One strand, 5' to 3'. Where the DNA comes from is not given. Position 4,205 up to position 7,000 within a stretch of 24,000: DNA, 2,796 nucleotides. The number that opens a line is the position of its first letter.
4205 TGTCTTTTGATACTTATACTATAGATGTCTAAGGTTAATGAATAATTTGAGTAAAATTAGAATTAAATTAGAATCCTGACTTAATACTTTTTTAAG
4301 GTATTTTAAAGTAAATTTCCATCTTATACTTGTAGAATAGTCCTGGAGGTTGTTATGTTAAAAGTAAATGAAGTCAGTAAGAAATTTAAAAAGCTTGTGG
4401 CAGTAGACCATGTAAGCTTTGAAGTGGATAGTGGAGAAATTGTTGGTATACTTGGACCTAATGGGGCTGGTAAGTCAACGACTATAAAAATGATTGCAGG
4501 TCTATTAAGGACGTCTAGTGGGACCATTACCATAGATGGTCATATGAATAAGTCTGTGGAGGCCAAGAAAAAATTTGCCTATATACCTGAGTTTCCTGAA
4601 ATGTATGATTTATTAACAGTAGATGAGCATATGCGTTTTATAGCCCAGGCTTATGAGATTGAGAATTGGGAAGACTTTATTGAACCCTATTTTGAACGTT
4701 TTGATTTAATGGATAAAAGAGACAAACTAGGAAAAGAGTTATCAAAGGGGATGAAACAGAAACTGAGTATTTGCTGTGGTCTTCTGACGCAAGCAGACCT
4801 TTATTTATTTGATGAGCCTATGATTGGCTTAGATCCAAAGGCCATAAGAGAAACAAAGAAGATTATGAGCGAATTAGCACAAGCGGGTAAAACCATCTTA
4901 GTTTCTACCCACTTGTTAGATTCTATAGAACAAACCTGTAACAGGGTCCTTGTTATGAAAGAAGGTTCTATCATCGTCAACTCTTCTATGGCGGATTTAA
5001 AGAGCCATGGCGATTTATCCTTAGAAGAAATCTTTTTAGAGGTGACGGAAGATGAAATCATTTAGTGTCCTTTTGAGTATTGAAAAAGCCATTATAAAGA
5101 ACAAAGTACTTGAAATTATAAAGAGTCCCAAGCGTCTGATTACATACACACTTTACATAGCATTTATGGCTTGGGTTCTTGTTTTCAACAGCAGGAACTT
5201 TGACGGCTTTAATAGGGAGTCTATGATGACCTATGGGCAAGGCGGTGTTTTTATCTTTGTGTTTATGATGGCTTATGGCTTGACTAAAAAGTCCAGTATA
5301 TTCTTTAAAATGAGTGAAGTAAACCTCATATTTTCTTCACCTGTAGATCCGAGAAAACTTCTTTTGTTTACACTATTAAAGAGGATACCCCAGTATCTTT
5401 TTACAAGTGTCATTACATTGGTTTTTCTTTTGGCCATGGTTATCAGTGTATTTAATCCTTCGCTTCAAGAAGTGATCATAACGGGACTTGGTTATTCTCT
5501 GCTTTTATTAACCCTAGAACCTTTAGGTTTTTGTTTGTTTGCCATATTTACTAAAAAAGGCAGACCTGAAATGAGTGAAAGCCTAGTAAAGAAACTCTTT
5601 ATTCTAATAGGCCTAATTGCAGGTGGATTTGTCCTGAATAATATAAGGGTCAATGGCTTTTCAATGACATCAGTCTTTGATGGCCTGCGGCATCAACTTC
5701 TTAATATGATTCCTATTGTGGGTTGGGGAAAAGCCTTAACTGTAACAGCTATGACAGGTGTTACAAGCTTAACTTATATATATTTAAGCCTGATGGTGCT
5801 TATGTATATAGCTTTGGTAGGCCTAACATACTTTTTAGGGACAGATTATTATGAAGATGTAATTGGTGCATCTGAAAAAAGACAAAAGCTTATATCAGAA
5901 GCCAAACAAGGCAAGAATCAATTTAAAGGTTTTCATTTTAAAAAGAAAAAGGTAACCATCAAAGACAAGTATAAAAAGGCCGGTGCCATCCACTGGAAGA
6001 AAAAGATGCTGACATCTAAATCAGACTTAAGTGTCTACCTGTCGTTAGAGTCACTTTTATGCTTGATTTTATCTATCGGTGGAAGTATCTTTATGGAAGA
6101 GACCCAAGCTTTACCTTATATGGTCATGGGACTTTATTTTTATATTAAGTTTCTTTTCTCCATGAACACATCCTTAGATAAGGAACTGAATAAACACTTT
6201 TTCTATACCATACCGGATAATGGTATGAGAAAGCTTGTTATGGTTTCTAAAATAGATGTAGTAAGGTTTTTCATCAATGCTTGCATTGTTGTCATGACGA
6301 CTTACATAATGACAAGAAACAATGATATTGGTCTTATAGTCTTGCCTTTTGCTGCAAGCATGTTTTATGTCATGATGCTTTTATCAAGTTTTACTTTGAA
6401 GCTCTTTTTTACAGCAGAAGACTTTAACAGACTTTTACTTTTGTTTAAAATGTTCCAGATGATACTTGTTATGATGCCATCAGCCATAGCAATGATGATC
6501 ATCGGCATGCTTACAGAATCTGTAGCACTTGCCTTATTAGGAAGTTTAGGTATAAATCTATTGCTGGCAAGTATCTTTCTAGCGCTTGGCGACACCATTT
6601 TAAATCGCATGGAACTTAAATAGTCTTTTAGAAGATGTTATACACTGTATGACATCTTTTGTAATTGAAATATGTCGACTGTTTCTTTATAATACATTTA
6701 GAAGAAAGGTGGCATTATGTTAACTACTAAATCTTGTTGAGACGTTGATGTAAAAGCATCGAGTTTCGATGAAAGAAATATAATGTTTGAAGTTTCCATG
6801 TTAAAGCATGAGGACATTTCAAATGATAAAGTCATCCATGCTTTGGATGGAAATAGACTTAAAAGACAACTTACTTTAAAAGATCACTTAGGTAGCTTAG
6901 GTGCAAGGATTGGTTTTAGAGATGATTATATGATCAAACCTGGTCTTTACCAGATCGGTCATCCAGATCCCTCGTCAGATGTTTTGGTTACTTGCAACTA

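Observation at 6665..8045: hgcA-hgcB mercury-methylation gene pair as a stand-alone transcription unit among housekeeping genes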

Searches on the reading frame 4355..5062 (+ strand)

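Call 7: search_protein_families(library=ncbifam, proteins=[window:4355-5062:+], max_evalue=0.01)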
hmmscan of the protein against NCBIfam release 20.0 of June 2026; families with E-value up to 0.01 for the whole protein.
window:4355-5062:+ (236 aa): 194 families (the best 25 are shown)
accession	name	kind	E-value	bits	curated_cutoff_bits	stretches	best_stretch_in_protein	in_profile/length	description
TIGR01188.1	drrA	subfamily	7.3e-56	189.7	312.45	1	9-218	1-214/302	daunorubicin resistance ABC transporter, ATP-binding protein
TIGR03522.1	GldA_ABC_ATP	equivalog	1.9e-52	178.6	402.6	1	2-220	3-224/301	gliding motility-associated ABC transporter ATP-binding subunit GldA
TIGR03740.1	galliderm_ABC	subfamily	2.1e-49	168.2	309.75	1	2-231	1-222/223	lantibiotic protection ABC transporter ATP-binding subunit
NF033858.1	ABC2_perm_RbbA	equivalog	3.1e-47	161.1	1050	1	3-233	268-503/909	ribosome-associated ATPase/putative transporter RbbA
TIGR04406.1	LPS_export_lptB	equivalog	1.2e-41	142.6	240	1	2-215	2-222/239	LPS export ABC transporter ATP-binding protein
NF010060.0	PRK13537.1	equivalog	8.7e-40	136.5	521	1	2-213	16-231/314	nodulation factor ABC transporter ATP-binding protein NodI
NF047565.1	PSM_export_PmtA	equivalog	1.3e-39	136.2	350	1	3-217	4-217/282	phenol-soluble modulin export ABC transporter ATP-binding protein PmtA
NF010059.0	PRK13536.1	equivalog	7.6e-38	130.1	549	1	3-214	45-260/342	nodulation factor ABC transporter ATP-binding protein NodI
TIGR03864.1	PQQ_ABC_ATP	hypoth_equivalog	4.5e-37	127.7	302.25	1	1-231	1-236/236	ABC transporter, ATP-binding subunit, PQQ-dependent alcohol dehydrogenase system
TIGR01288.1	nodI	equivalog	2.9e-36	125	424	1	4-211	7-218/303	nodulation factor ABC transporter ATP-binding protein NodI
TIGR03410.1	urea_trans_UrtE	equivalog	1.5e-34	119.5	285.8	1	2-217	1-221/230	urea ABC transporter ATP-binding subunit UrtE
NF008144.0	PRK10895.1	equivalog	7.1e-34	117.3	381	1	2-215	4-224/241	LPS export ABC transporter ATP-binding protein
TIGR04521.1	ECF_ATPase_2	equivalog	5.1e-33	114.3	330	1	14-227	18-243/279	energy-coupling factor transporter ATPase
TIGR02315.1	ABC_phnC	equivalog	4.2e-32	111.5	266.1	2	92-217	110-235/243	phosphonate ABC transporter ATP-binding protein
TIGR04520.1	ECF_ATPase_1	equivalog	6.7e-32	111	315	1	3-230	2-237/269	energy-coupling factor transporter ATPase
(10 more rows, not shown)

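Call 8: search_protein_families(library=pfam, proteins=[window:4355-5062:+], max_evalue=0.01)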
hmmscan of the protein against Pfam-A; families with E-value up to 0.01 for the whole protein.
window:4355-5062:+ (236 aa): 9 families
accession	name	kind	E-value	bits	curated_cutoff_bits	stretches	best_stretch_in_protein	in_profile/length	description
PF00005.33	ABC_tran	-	2.1e-30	106.5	25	1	18-156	2-136/137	ABC transporter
PF13304.12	AAA_21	-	8.4e-12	46.2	27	2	128-186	237-298/304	AAA domain, putative AbiEii toxin, Type IV TA system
PF25199.1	nSTAND_NTPase5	-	0.00013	22.3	34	1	25-99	39-112/145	Novel STAND NTPase 5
PF13173.12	AAA_14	-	0.00027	21.4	27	1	28-115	3-87/129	AAA domain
PF13476.12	AAA_23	-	0.00092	20.3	27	1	18-51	11-43/201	AAA domain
PF02463.25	SMC_N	-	0.0014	18.5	40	0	18-55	16-52/220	RecF/RecN/SMC N terminal domain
PF13175.12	AAA_15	-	0.0036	17.4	32.1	0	29-63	25-63/374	AAA ATPase domain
PF13555.12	AAA_29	-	0.0049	17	27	0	20-51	15-46/61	P-loop containing region of AAA domain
PF13238.12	AAA_18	-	0.0075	17.2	29.4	0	30-71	1-44/128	AAA domain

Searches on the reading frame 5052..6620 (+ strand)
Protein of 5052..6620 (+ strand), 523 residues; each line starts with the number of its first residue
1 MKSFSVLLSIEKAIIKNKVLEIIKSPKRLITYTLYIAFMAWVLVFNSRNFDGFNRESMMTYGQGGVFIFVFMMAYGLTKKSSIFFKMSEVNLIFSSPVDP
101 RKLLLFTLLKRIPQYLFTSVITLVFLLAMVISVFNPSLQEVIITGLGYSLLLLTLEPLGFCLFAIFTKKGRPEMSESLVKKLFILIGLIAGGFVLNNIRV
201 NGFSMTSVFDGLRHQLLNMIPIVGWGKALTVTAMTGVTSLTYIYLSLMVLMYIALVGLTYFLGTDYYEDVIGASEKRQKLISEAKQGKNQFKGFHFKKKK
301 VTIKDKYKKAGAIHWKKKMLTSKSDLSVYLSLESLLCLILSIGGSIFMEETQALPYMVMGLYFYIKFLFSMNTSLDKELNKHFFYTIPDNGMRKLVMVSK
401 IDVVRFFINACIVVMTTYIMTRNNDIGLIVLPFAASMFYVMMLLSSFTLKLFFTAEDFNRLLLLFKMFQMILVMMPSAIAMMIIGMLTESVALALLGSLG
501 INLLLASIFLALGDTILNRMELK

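Call 7: search_protein_families(library=ncbifam, proteins=[window:5052-6620:+], max_evalue=0.01)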
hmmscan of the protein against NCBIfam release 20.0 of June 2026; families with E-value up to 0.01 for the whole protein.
window:5052-6620:+ (523 aa): 0 families

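Call 8: search_protein_families(library=pfam, proteins=[window:5052-6620:+], max_evalue=0.01)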
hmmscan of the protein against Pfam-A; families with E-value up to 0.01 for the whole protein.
window:5052-6620:+ (523 aa): 1 family
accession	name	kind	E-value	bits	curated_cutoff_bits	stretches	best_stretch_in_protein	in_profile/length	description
PF16962.11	ABC_export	-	1.7e-74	251.7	29.7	1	7-521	4-531/531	Putative ABC exporter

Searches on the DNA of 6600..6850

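Call 63: search_rna_families(source=window, start=6600, end=6850, threshold=evalue, max_evalue=5)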
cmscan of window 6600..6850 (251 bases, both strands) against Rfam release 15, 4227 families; matches with E-value up to 5: 6.
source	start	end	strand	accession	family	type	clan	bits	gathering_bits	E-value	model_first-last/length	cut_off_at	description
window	6702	6804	+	RF02449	ncr1015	Gene; sRNA;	-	17.5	60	4.3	1-121/121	no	Bacillus sRNA ncr1015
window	6754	6819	+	RF01589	plasmodium_snoR11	Gene; snRNA; snoRNA; HACA-box;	-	17.2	80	2.4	1-207/207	no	small nucleolar RNA snoR11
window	6618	6672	+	RF00955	mir-1829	Gene; miRNA;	-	16.9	60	1.2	1-58/58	no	mir-1829 microRNA precursor family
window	6749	6846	+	RF00704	MIR397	Gene; miRNA;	-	15.5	55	3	1-117/117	no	MIR397 microRNA precursor family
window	6633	6658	+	RF04066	mir-1256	Gene; miRNA;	-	15.1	70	2.2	1-70/70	no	mir-1256 microRNA precursor family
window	6682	6780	+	RF01477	rli43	Gene; sRNA;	-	10.6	100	2.3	76-183/255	no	Listeria sRNA rli43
